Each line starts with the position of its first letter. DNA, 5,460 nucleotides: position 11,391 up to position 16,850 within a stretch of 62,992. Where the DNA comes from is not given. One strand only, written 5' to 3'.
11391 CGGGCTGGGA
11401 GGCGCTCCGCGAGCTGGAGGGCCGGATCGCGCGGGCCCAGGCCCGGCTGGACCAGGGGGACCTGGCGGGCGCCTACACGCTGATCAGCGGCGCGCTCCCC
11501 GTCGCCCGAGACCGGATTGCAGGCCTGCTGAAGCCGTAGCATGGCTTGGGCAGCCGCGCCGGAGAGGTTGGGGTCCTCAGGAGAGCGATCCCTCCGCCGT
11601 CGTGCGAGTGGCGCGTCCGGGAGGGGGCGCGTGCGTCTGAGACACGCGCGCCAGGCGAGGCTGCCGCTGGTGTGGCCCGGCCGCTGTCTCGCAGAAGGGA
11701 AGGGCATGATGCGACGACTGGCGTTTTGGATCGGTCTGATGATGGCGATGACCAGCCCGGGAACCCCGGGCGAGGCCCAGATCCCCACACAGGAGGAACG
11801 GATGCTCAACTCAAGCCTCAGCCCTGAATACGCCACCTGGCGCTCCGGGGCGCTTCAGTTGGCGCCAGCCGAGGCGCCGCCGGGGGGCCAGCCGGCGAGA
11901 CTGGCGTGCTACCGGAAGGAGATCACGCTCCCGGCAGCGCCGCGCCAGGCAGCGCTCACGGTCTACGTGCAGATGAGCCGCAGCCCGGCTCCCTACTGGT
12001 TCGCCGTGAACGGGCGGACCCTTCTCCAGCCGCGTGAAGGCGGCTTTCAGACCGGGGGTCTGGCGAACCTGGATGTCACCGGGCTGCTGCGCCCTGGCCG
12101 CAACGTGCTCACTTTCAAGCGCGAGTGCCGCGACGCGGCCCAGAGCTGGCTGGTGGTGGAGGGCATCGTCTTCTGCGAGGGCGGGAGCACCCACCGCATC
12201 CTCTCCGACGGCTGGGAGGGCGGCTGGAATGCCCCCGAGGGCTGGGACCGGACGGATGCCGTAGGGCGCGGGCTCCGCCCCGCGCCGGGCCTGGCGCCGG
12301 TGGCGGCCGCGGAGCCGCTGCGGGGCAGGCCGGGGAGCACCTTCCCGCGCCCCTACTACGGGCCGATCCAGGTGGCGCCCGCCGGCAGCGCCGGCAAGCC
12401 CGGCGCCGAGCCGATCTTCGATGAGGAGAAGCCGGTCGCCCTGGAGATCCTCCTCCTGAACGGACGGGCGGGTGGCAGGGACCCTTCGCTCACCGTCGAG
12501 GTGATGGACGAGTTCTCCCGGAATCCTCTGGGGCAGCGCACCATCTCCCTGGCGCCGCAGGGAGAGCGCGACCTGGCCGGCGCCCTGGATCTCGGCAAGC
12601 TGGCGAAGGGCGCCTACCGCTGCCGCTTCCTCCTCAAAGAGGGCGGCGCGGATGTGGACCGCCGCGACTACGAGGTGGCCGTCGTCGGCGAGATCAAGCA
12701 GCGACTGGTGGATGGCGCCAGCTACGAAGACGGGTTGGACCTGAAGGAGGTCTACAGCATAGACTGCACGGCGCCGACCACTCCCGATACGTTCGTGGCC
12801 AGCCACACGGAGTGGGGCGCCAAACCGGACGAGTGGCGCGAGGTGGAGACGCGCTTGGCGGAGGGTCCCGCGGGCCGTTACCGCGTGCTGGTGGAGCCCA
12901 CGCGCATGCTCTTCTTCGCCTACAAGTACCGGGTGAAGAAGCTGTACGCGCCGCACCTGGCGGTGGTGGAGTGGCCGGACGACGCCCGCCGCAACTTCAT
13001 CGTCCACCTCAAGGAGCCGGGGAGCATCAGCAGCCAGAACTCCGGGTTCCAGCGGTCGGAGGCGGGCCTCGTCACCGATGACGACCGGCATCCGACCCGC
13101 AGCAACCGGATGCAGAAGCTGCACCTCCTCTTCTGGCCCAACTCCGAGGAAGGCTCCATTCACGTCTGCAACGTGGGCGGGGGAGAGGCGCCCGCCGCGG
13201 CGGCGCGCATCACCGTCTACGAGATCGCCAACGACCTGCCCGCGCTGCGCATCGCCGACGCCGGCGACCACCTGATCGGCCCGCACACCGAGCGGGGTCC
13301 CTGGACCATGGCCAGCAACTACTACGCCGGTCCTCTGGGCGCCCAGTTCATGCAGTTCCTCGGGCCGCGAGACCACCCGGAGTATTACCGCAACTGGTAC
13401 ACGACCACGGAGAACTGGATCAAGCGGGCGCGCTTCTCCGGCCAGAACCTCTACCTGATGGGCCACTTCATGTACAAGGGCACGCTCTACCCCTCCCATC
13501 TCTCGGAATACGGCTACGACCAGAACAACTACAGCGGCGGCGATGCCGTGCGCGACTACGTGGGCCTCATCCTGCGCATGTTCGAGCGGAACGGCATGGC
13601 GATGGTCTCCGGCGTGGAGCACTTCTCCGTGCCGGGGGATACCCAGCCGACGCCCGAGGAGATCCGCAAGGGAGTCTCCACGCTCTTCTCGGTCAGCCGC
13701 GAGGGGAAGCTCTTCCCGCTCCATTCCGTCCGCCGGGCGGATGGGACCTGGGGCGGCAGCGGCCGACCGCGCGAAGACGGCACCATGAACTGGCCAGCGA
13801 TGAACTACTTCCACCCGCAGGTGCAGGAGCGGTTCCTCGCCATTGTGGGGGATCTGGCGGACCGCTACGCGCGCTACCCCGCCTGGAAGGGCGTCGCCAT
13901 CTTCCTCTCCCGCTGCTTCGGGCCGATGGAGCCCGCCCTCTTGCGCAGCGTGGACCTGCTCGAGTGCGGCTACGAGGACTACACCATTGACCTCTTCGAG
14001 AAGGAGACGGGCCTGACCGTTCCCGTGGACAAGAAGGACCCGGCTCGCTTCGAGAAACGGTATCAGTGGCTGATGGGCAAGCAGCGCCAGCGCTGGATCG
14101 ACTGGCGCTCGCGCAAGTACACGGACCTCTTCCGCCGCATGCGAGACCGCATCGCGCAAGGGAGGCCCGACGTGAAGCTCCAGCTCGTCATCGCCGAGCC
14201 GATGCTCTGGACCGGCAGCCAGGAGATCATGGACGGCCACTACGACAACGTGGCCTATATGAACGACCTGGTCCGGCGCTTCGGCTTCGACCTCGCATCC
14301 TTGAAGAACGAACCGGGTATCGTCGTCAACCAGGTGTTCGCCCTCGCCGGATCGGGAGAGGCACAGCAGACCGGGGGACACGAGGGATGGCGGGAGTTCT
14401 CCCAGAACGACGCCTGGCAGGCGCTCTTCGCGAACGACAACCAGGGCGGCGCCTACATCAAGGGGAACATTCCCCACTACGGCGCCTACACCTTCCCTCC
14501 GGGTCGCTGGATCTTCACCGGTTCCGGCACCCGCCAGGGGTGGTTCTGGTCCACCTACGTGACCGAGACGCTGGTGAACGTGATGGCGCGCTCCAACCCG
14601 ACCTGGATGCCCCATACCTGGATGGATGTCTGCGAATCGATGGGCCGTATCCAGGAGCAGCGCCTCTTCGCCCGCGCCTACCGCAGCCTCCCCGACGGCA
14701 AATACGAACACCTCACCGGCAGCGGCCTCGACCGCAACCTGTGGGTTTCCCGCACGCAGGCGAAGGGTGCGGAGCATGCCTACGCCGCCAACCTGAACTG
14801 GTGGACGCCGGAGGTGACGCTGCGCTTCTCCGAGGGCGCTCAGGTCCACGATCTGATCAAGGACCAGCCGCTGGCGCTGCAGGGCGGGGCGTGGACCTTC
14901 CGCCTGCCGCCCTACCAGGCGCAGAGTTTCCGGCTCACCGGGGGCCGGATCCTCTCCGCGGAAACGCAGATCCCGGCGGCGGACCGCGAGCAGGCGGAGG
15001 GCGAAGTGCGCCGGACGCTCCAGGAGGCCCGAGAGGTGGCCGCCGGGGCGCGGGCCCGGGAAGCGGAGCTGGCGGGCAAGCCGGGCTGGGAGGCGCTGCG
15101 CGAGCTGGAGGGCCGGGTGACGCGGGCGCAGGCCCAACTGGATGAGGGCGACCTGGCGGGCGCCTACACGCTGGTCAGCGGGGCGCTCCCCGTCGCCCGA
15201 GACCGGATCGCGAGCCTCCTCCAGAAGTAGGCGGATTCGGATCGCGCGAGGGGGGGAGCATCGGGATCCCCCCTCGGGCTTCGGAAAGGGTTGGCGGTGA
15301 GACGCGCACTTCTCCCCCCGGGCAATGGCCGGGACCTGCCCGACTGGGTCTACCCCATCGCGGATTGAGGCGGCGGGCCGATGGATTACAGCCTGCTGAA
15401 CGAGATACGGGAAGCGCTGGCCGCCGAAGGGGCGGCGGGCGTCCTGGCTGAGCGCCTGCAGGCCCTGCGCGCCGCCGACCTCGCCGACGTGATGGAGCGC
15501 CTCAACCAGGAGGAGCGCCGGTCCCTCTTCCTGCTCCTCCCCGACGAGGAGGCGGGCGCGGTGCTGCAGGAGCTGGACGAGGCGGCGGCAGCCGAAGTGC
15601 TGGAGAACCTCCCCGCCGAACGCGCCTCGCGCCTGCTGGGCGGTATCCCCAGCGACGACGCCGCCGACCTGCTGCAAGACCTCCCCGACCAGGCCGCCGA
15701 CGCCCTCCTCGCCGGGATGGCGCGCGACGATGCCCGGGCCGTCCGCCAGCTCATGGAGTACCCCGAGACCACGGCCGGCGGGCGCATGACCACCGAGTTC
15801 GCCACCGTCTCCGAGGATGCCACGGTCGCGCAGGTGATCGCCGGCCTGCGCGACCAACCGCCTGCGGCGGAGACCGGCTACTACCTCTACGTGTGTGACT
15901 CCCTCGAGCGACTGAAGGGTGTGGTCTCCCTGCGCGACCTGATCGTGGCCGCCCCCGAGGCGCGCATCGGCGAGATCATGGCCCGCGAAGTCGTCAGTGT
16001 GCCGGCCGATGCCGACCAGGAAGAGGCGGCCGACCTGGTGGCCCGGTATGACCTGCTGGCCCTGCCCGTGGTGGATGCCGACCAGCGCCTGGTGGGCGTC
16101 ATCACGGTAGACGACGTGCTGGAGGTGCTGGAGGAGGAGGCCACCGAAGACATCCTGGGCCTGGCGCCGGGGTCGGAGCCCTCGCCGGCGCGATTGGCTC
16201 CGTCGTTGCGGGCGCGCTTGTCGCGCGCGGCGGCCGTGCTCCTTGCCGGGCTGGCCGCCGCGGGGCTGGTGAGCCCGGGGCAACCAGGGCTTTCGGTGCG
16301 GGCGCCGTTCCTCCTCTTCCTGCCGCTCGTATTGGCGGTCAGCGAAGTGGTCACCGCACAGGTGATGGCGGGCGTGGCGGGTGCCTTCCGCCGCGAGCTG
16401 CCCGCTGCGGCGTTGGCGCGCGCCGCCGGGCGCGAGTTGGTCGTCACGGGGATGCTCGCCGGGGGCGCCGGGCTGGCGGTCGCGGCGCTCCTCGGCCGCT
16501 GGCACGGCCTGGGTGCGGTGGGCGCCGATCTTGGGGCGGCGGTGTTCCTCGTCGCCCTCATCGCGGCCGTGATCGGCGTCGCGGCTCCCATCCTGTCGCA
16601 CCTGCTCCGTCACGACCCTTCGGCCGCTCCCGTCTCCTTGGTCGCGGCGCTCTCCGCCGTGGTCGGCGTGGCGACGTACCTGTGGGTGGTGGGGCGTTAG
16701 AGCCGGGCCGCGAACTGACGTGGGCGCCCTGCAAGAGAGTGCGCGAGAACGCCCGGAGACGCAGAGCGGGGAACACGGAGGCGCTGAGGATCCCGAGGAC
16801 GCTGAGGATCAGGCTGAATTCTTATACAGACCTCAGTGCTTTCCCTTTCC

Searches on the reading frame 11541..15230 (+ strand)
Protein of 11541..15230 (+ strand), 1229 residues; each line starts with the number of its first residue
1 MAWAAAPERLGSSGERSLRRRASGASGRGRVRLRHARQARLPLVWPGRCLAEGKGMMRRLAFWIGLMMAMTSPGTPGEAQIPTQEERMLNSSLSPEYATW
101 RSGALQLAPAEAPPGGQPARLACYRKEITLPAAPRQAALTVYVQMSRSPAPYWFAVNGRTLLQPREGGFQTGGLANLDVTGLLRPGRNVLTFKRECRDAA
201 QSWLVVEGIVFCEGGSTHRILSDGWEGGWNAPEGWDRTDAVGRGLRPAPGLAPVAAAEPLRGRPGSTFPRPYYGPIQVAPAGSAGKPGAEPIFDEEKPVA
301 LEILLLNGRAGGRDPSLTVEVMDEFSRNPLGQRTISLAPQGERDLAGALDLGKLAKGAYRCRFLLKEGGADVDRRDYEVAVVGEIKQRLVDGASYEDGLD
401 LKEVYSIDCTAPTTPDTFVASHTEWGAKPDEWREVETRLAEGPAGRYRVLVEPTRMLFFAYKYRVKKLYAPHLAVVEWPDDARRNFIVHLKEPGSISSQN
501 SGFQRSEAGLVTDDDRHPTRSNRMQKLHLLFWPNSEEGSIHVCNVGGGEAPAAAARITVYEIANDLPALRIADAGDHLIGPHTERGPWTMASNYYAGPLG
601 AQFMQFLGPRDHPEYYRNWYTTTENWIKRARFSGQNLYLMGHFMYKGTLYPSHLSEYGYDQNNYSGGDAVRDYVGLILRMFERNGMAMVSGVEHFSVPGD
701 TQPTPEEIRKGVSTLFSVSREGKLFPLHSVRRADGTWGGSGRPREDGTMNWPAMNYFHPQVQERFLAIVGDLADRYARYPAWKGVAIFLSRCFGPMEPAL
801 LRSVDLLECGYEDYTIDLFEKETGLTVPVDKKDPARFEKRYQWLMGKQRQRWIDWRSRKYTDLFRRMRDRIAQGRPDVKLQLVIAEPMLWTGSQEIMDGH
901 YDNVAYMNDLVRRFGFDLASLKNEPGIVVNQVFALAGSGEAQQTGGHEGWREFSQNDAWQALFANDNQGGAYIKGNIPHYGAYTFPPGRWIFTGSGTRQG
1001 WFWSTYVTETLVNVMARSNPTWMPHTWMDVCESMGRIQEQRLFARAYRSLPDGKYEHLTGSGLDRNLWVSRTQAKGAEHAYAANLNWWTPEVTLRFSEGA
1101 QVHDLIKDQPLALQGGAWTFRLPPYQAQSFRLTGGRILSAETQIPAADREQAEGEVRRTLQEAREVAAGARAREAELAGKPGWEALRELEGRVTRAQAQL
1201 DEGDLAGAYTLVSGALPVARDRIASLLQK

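Call 7: search_protein_families(library=pfam, proteins=[window:11541-15230:+], max_evalue=0.001)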
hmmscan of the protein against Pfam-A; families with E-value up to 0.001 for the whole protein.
window:11541-15230:+ (1229 aa): 1 family
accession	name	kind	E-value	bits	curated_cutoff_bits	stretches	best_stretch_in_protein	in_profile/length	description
PF02638.21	GHL10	-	2.5e-06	27.3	27.9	1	745-881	122-226/311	Glycosyl hydrolase-like 10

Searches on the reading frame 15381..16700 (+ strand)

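Call 7: search_protein_families(library=pfam, proteins=[window:15381-16700:+], max_evalue=0.001)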
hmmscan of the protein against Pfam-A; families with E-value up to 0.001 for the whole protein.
window:15381-16700:+ (439 aa): 3 families
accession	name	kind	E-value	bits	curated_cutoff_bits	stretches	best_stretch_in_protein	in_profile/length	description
PF03448.22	MgtE_N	-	2.2e-26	92.8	25.9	1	30-129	2-101/102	MgtE intracellular N domain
PF00571.33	CBS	-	1.9e-22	79.8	24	2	196-251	1-56/57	CBS domain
PF01769.21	MgtE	-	0.00018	22.2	27.6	1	316-435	3-124/125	Divalent cation transporter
